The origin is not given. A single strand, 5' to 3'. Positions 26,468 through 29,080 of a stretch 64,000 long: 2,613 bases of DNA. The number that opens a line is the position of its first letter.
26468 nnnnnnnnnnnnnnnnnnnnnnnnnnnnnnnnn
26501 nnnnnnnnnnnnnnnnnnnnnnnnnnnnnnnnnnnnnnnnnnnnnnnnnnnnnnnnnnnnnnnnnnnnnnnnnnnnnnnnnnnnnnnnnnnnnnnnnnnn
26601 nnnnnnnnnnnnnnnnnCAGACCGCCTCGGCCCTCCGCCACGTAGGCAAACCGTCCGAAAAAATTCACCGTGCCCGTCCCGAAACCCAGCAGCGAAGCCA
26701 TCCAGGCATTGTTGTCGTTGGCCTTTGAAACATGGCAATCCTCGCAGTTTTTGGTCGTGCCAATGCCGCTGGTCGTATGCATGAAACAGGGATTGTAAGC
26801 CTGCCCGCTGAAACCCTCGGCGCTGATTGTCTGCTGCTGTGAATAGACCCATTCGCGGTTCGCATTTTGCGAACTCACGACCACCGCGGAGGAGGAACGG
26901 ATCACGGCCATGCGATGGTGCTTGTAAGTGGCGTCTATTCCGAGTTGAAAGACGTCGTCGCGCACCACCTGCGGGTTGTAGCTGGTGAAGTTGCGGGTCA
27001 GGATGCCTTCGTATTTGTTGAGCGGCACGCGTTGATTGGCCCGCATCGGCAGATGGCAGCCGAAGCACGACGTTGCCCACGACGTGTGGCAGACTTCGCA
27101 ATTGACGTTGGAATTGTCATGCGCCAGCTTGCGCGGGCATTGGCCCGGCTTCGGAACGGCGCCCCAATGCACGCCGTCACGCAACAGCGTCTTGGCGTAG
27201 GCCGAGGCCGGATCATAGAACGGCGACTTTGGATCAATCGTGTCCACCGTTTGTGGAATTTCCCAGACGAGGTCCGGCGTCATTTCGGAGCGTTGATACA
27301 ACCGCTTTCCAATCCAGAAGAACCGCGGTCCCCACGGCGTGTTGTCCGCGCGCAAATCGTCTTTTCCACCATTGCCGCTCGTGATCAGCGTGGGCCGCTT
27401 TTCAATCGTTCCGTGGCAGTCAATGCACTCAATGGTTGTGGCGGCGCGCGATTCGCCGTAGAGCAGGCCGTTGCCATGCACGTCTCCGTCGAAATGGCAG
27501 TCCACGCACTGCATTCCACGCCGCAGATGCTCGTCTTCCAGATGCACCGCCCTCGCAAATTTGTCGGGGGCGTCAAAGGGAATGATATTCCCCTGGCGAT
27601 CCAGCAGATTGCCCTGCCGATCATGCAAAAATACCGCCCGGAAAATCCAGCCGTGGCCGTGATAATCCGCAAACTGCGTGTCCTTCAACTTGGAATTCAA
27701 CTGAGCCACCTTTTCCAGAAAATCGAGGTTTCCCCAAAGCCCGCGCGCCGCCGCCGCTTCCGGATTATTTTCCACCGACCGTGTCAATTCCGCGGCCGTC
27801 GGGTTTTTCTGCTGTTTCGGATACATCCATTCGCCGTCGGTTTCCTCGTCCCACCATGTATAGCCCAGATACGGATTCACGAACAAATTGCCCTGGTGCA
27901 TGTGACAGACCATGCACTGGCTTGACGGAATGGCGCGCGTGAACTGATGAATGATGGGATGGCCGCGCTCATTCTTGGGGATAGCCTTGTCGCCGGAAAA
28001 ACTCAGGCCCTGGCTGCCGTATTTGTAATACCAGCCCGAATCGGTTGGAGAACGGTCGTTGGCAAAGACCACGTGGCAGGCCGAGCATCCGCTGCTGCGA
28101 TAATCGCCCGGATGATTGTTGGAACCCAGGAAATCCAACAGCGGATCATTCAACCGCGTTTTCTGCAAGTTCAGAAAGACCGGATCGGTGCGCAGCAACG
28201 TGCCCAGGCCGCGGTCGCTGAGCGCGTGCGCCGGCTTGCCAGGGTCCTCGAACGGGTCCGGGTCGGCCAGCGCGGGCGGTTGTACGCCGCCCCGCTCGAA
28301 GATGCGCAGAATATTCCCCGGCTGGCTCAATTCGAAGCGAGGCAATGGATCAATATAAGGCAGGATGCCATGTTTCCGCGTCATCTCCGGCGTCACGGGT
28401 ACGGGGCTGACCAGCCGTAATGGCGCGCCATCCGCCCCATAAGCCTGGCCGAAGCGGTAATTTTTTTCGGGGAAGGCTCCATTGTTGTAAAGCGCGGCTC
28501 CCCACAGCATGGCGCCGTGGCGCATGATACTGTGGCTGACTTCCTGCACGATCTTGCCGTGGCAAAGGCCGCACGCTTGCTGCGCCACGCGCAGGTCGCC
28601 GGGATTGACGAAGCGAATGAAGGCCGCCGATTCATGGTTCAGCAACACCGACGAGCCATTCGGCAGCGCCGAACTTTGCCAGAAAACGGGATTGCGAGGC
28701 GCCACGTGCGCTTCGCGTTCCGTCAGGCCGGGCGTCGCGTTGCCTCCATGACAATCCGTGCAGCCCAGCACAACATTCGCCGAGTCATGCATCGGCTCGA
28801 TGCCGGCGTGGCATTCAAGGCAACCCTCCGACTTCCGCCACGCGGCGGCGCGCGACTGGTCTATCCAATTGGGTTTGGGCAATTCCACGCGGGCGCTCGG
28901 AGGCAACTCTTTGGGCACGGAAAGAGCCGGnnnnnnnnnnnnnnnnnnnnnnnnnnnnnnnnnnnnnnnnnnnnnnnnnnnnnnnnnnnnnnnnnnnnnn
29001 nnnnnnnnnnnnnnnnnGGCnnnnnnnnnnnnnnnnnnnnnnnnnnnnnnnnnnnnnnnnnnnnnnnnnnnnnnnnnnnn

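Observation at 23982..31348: Tightly coupled operon of OM beta-barrel, decahaem cytochrome/beta-propeller fusion and NHL beta-propeller: candidate porin-cytochrome redox module of uncharacterised architecture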

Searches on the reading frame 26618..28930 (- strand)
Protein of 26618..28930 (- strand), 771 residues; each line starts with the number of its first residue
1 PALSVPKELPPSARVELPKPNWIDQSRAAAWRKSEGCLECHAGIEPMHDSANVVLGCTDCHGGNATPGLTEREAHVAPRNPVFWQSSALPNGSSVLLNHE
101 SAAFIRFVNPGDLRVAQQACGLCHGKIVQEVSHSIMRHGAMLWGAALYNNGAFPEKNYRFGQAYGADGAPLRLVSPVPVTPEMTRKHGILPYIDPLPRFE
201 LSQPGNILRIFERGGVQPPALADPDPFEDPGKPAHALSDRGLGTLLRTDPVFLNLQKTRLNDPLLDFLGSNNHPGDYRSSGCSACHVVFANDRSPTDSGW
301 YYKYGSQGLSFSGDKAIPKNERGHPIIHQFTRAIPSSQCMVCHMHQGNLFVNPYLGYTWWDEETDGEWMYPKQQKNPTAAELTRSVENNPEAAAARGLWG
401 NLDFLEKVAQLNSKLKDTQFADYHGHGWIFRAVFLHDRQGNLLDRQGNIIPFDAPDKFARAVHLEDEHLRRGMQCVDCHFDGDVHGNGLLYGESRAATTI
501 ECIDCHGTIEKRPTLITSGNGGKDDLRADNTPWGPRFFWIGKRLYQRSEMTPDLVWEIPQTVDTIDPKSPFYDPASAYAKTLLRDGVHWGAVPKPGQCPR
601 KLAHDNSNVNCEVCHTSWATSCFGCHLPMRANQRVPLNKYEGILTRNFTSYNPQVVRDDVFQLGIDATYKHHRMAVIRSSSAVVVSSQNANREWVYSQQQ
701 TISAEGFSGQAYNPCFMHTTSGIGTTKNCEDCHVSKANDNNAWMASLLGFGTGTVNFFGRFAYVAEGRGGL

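Call 57: search_protein_representatives(protein=window:26618-28930:-)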
Query: 771 residues. Proteins with E-value up to 0.001 (for the whole library): 2622; up to 1e-10: 1649; up to 1e-30: 519. The best 150 are listed.
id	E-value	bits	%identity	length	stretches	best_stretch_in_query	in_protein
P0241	1.0e-245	834.0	54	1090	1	24-771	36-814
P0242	2.4e-234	796.4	54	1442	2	85-771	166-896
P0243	2.0e-233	793.3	54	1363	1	24-770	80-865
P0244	3.4e-223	759.5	51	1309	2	73-765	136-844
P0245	6.6e-223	758.6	70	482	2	38-400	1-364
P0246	4.9e-220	749.1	55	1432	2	79-771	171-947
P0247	1.5e-214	730.9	49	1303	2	25-466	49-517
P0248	3.7e-211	719.7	55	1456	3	31-321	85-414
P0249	1.0e-201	688.5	51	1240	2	176-770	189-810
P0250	5.9e-200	682.6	47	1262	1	17-771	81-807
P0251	6.7e-200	682.5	56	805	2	122-520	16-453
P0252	2.6e-193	660.7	54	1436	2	24-526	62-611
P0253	2.3e-173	594.7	48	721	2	29-467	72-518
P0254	1.2e-170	585.7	48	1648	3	417-766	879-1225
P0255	1.6e-167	575.4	54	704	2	6-466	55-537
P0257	6.4e-160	550.2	42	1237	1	26-771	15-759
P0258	2.7e-159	548.2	45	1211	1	32-765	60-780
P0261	3.2e-156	538.0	43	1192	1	33-770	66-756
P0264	5.5e-145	500.8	44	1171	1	59-763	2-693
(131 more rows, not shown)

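Call 59: list_cluster_members(proteins=[P0257, P0258, P0261, P0264, P0250, P0241, P0243, P0244])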
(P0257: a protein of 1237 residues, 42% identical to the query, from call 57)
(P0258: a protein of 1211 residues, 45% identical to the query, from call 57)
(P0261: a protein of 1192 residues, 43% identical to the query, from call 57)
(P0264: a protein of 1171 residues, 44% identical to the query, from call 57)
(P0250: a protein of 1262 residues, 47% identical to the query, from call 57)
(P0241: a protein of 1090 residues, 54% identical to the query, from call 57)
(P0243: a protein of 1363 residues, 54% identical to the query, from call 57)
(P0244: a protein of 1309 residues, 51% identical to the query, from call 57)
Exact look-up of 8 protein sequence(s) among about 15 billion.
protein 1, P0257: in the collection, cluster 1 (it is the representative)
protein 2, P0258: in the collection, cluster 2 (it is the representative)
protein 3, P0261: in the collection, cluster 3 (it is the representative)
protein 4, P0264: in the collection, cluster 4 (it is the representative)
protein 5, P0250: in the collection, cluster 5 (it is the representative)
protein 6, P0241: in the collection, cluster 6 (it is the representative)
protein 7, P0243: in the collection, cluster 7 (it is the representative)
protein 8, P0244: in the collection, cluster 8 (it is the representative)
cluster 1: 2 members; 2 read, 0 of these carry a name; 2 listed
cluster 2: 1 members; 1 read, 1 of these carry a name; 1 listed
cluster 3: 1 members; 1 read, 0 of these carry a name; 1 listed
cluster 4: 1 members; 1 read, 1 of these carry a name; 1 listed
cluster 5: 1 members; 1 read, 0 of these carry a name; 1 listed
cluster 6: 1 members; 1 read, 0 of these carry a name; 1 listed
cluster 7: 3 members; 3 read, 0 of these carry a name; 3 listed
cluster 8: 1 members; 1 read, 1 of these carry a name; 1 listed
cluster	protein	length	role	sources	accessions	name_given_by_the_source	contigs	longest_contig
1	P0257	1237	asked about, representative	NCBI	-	-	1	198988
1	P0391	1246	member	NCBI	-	-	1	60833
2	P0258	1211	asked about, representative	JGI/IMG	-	hypothetical protein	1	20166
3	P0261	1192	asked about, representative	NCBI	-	-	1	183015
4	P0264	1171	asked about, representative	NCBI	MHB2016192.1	MAG: hypothetical protein ACYCW6_04520 [Candidatus Xenobia bacterium]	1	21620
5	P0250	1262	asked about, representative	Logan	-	-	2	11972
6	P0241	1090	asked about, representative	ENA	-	-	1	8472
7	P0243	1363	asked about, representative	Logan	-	-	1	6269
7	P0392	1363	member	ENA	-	-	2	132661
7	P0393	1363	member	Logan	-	-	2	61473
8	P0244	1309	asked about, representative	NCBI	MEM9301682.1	MAG: hypothetical protein AAGE01_06205 [Pseudomonadota bacterium]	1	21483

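Call 60: find_encoding_contigs(protein=P0257, flank=10000, max_places=2)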
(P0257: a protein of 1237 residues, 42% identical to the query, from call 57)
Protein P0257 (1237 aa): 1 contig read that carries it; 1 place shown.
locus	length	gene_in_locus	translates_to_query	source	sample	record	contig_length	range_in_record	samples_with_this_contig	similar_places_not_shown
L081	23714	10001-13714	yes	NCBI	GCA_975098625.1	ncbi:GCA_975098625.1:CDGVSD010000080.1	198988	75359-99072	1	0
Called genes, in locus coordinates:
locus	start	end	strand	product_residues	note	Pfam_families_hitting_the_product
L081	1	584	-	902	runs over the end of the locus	PF12419:DUF3670, PF00176:SNF2-rel_dom, PF00271:Helicase_C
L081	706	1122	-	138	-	PF01934:HepT-like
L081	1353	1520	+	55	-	-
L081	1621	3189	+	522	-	PF00027:cNMP_binding, PF12838:Fer4_7 (faint), PF13187:Fer4_9 (faint), PF00037:Fer4 (faint), PF13247:Fer4_11 (weak)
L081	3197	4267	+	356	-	-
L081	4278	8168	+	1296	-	PF00498:FHA, PF16697:Yop-YscD_cpl, PF00498:FHA, PF16697:Yop-YscD_cpl, PF00498:FHA, PF12838:Fer4_7 (weak), PF07992:Pyr_redox_2, PF13738:Pyr_redox_3, +8 more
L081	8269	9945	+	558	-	-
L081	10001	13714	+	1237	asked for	PF14537:Cytochrom_c3_2 (faint), PF08309:LVIVD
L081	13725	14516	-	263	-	-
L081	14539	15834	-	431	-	-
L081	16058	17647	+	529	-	PF00342:PGI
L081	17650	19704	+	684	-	PF00456:Transketolase_N, PF02779:Transket_pyr, PF02780:Transketolase_C, PF22613:Transketolase_C_1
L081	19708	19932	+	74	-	PF07311:Dodecin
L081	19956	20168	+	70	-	-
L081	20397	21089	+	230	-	PF06026:Rib_5-P_isom_A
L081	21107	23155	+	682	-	PF00456:Transketolase_N, PF02779:Transket_pyr, PF02780:Transketolase_C, PF22613:Transketolase_C_1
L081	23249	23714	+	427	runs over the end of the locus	PF00923:TAL_FSA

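Call 63: find_encoding_contigs(protein=P0264, flank=10000, max_places=2)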
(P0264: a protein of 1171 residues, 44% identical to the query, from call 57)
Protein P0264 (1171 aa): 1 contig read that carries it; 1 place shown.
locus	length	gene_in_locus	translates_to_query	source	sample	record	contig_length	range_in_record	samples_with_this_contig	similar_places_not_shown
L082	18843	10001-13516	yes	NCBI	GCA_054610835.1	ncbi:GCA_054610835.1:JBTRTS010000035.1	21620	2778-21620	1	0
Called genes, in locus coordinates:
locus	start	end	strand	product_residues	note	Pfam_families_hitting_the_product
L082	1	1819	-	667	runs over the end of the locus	PF01841:Transglut_core, PF13559:DUF4129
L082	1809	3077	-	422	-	PF01882:DUF58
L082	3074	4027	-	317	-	PF01078:Mg_chelatase (faint), PF20030:bpMoxR, PF00004:AAA (weak), PF07726:AAA_3, PF07728:AAA_5, PF17863:AAA_lid_2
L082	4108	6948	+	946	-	PF13569:DUF4132, PF24879:DUF7737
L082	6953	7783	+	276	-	-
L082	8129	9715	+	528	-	-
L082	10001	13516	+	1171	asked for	PF08309:LVIVD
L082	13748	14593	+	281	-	-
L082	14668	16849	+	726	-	PF14522:Cytochrome_C7 (faint), PF14537:Cytochrom_c3_2 (faint), PF22113:Mtrc-MtrF_II-IV_dom (faint)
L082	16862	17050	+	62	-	-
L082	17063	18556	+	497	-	PF13552:DUF4127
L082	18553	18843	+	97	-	PF00027:cNMP_binding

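Call 78: search_protein_families(library=ncbifam, proteins=[P0257, P0258, P0261, P0264, P0250, P0244], max_evalue=0.001)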
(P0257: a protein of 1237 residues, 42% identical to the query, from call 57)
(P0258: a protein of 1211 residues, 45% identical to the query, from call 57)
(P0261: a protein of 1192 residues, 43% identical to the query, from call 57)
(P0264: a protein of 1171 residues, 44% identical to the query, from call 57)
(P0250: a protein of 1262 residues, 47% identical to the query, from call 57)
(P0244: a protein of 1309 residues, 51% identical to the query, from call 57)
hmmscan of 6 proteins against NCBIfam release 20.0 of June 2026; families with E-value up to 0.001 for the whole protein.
P0257 (1237 aa): 5 families
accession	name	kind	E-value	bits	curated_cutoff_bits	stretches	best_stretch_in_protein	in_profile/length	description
NF040943.1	cytoc3_ExtM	equivalog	1.6e-25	89.5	800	2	450-505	251-307/599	selenite/tellurite reduction operon c-type cytochrome ExtM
NF040968.1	FeS_ExtO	equivalog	4.5e-05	22.4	200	0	589-724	216-341/416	selenite/tellurite reduction operon b-type cytochrome iron-sulfur cluster-binding subunit ExtO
NF040967.1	cytc_ExtN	equivalog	4.8e-05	22.4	200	0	589-724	216-342/415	selenite/tellurite reduction operon c-type cytochrome ExtN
NF008659.0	PRK11659.1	equivalog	0.00021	21.1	184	1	24-124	47-143/188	cytochrome c nitrite reductase pentaheme subunit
TIGR03153.1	cytochr_NrfH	equivalog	0.0009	19.3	134.2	1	3-137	9-123/138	cytochrome c nitrite reductase small subunit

P0258 (1211 aa): 4 families
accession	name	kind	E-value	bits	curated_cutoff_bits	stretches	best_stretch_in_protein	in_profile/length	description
NF040943.1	cytoc3_ExtM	equivalog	5e-20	71.3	800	2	468-518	258-308/599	selenite/tellurite reduction operon c-type cytochrome ExtM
TIGR04312.1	choice_anch_B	subfamily_domain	2.7e-07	30.2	100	1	1014-1130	45-169/364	choice-of-anchor B family protein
NF040967.1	cytc_ExtN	equivalog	3.8e-05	22.7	200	1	621-750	221-341/415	selenite/tellurite reduction operon c-type cytochrome ExtN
NF040968.1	FeS_ExtO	equivalog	8e-05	21.6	200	1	621-750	221-340/416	selenite/tellurite reduction operon b-type cytochrome iron-sulfur cluster-binding subunit ExtO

P0261 (1192 aa): 3 families
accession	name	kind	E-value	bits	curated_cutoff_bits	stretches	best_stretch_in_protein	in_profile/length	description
NF040943.1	cytoc3_ExtM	equivalog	1.1e-26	93.3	800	2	443-626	245-414/599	selenite/tellurite reduction operon c-type cytochrome ExtM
NF040968.1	FeS_ExtO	equivalog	2.5e-06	26.6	200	1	588-720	217-338/416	selenite/tellurite reduction operon b-type cytochrome iron-sulfur cluster-binding subunit ExtO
NF040967.1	cytc_ExtN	equivalog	3.3e-06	26.2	200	1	588-720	217-339/415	selenite/tellurite reduction operon c-type cytochrome ExtN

P0264 (1171 aa): 3 families
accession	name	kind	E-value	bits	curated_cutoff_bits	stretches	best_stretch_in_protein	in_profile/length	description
NF040943.1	cytoc3_ExtM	equivalog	6.4e-22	77.6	800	2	392-445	258-307/599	selenite/tellurite reduction operon c-type cytochrome ExtM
NF040967.1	cytc_ExtN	equivalog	9.5e-08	31.3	200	1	534-666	220-342/415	selenite/tellurite reduction operon c-type cytochrome ExtN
NF040968.1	FeS_ExtO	equivalog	1.2e-07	30.9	200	1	534-666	220-341/416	selenite/tellurite reduction operon b-type cytochrome iron-sulfur cluster-binding subunit ExtO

P0250 (1262 aa): 4 families
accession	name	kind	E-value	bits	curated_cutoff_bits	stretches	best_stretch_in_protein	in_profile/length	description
NF040943.1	cytoc3_ExtM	equivalog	6e-23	81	800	2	497-771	258-503/599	selenite/tellurite reduction operon c-type cytochrome ExtM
TIGR04312.1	choice_anch_B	subfamily_domain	1.1e-05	25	100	1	1040-1157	45-172/364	choice-of-anchor B family protein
NF040968.1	FeS_ExtO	equivalog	5.3e-05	22.2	200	1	637-770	218-339/416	selenite/tellurite reduction operon b-type cytochrome iron-sulfur cluster-binding subunit ExtO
NF040967.1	cytc_ExtN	equivalog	8.6e-05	21.5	200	1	637-770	218-340/415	selenite/tellurite reduction operon c-type cytochrome ExtN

P0244 (1309 aa): 2 families
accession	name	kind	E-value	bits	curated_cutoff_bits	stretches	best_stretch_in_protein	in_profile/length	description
NF040943.1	cytoc3_ExtM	equivalog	1.8e-14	53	800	1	542-592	257-307/599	selenite/tellurite reduction operon c-type cytochrome ExtM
TIGR04312.1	choice_anch_B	subfamily_domain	5.9e-07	29.1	100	1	1082-1193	46-165/364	choice-of-anchor B family protein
